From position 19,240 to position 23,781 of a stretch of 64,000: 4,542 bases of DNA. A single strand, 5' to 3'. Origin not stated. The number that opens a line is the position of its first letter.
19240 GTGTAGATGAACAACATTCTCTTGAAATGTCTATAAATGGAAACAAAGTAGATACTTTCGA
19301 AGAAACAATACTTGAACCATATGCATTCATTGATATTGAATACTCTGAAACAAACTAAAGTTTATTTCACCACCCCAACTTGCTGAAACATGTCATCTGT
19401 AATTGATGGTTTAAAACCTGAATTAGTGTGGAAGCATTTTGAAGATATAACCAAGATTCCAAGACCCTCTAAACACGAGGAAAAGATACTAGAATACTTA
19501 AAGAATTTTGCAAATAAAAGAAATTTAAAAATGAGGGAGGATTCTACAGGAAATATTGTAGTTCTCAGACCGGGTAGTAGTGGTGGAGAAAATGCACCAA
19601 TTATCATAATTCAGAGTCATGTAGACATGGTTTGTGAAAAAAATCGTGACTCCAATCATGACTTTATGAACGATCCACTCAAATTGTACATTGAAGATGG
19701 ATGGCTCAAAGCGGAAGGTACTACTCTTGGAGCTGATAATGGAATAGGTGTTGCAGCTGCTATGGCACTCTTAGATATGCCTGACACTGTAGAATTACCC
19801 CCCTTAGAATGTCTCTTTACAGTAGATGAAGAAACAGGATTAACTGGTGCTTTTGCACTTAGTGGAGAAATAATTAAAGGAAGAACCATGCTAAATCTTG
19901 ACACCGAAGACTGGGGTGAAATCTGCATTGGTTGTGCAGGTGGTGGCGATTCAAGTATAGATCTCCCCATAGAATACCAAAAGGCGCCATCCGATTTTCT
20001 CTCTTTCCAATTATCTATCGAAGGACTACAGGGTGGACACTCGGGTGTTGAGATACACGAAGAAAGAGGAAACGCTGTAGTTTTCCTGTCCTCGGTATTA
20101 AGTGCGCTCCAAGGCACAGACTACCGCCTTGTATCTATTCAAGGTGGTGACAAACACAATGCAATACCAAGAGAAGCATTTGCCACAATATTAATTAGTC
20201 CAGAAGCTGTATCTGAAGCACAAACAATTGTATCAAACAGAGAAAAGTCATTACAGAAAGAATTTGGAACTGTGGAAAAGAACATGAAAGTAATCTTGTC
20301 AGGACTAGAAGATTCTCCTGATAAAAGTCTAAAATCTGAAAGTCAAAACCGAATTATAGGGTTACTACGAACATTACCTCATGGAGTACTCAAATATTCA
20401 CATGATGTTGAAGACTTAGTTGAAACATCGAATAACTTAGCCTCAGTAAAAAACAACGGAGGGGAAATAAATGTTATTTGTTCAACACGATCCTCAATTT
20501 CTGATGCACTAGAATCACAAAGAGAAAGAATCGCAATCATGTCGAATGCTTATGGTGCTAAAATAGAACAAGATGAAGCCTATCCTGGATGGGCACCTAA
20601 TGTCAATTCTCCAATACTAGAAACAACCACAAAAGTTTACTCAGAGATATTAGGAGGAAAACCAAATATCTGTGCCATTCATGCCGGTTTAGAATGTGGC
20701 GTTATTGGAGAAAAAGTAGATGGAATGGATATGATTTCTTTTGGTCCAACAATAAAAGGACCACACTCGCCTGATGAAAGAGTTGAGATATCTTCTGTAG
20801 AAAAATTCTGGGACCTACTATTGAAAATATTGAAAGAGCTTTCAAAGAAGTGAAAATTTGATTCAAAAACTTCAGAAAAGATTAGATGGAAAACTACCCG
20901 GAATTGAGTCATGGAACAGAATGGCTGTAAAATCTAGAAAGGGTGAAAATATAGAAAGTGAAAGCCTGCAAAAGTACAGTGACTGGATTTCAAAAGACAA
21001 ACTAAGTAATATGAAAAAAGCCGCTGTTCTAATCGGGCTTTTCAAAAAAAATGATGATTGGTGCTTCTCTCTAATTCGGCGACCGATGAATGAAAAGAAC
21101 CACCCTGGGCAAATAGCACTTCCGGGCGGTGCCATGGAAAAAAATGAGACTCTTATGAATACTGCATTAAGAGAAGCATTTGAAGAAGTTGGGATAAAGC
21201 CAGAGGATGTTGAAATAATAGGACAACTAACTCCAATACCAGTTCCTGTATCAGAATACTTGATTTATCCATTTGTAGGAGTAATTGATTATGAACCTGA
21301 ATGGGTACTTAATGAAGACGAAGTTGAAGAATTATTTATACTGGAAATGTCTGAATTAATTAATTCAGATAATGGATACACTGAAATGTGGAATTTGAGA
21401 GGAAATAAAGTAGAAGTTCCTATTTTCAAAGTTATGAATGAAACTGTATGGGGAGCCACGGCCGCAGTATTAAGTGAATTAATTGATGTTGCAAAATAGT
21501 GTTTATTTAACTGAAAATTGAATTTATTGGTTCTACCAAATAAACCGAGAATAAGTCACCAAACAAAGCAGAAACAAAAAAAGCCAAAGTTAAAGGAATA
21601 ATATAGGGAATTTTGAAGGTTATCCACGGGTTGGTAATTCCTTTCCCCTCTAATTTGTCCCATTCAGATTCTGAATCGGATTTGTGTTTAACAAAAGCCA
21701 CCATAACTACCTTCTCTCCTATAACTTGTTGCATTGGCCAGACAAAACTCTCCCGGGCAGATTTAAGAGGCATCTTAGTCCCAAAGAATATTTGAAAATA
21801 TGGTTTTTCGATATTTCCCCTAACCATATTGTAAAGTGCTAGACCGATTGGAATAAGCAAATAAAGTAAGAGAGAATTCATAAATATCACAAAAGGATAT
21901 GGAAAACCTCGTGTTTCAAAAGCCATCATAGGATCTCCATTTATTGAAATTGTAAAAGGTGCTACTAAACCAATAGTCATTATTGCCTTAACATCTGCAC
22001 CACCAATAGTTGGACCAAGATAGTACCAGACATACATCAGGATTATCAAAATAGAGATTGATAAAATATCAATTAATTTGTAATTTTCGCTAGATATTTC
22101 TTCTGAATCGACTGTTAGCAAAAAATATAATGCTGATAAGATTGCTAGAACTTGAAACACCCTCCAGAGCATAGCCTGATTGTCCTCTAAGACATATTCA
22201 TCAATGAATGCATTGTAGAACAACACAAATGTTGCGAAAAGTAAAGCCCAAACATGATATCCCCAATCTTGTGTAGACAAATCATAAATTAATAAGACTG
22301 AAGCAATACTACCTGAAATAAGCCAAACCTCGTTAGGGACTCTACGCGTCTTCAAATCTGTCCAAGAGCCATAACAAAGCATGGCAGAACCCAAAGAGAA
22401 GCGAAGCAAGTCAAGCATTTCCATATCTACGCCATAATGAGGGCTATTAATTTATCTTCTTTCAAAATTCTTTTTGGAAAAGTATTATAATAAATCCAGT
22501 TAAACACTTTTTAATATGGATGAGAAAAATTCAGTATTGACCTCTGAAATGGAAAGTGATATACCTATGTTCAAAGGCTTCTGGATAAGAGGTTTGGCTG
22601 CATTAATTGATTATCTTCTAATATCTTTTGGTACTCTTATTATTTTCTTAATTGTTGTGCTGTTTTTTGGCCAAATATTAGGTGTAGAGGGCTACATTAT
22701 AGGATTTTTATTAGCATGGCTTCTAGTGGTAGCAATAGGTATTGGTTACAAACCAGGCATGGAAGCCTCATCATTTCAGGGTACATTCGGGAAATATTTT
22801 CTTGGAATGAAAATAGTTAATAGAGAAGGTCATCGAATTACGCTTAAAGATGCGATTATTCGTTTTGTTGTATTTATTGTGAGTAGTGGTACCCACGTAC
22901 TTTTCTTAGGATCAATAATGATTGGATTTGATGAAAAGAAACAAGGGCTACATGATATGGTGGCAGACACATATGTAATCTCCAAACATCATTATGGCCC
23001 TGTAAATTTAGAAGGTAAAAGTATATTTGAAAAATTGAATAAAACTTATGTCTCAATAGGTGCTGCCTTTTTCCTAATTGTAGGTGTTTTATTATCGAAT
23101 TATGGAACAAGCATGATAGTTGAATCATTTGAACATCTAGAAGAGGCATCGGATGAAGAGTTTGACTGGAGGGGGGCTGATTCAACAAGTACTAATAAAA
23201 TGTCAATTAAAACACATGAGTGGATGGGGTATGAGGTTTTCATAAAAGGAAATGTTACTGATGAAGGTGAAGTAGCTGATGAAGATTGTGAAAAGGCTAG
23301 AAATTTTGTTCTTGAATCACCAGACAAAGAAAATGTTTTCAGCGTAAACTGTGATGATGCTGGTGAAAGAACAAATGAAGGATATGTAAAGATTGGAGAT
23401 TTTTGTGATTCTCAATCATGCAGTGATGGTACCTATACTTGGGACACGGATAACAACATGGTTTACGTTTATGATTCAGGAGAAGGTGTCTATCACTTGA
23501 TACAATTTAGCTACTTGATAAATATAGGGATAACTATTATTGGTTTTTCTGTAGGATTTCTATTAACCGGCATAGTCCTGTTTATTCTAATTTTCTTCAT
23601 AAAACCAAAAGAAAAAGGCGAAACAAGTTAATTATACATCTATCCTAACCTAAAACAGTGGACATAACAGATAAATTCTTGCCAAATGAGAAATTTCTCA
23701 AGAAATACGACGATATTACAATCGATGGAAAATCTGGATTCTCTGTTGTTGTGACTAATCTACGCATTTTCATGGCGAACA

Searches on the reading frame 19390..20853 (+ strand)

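Call 26: search_protein_families(library=pfam, proteins=[window:19390-20853:+], max_evalue=0.001)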
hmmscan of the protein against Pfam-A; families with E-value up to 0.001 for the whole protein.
window:19390-20853:+ (487 aa): 2 families
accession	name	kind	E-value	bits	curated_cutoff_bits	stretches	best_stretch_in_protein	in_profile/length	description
PF01546.33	Peptidase_M20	-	4.4e-14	53.3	24.6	1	74-482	2-205/206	Peptidase family M20/M25/M40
PF07687.19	M20_dimer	-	4e-07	30.4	21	1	211-291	4-102/107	Peptidase dimerisation domain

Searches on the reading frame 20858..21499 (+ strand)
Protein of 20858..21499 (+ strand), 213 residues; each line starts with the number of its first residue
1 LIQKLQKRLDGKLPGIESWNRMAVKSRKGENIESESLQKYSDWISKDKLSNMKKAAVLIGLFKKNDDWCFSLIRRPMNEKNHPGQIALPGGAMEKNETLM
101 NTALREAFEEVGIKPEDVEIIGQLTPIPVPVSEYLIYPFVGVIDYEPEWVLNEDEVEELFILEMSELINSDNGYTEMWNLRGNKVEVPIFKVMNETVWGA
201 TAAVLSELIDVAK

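Call 26: search_protein_families(library=pfam, proteins=[window:20858-21499:+], max_evalue=0.001)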
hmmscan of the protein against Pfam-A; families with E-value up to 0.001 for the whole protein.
window:20858-21499:+ (213 aa): 1 family
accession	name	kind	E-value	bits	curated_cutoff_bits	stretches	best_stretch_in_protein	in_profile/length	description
PF00293.34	NUDIX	-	6.3e-16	59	21.1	1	54-171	3-121/134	NUDIX domain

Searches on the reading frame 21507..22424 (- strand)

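Call 26: search_protein_families(library=pfam, proteins=[window:21507-22424:-], max_evalue=0.001)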
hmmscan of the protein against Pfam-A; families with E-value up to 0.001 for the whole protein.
window:21507-22424:- (305 aa): 2 families
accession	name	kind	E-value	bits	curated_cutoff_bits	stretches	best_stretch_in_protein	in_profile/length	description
PF06847.16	Arc_PepC_II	-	1.1e-09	39.1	29.9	1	209-291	3-93/93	Archaeal Peptidase A24 C-terminus Type II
PF01478.23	Peptidase_A24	-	5.3e-08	33.7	26.5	1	13-188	4-100/104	Type IV leader peptidase family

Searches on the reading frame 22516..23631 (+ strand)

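Call 26: search_protein_families(library=pfam, proteins=[window:22516-23631:+], max_evalue=0.001)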
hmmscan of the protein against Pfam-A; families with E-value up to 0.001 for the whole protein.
window:22516-23631:+ (371 aa): 1 family
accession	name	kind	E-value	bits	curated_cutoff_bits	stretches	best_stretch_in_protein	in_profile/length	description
PF06271.18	RDD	-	2.8e-20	73.4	24.1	1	21-150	3-136/137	RDD family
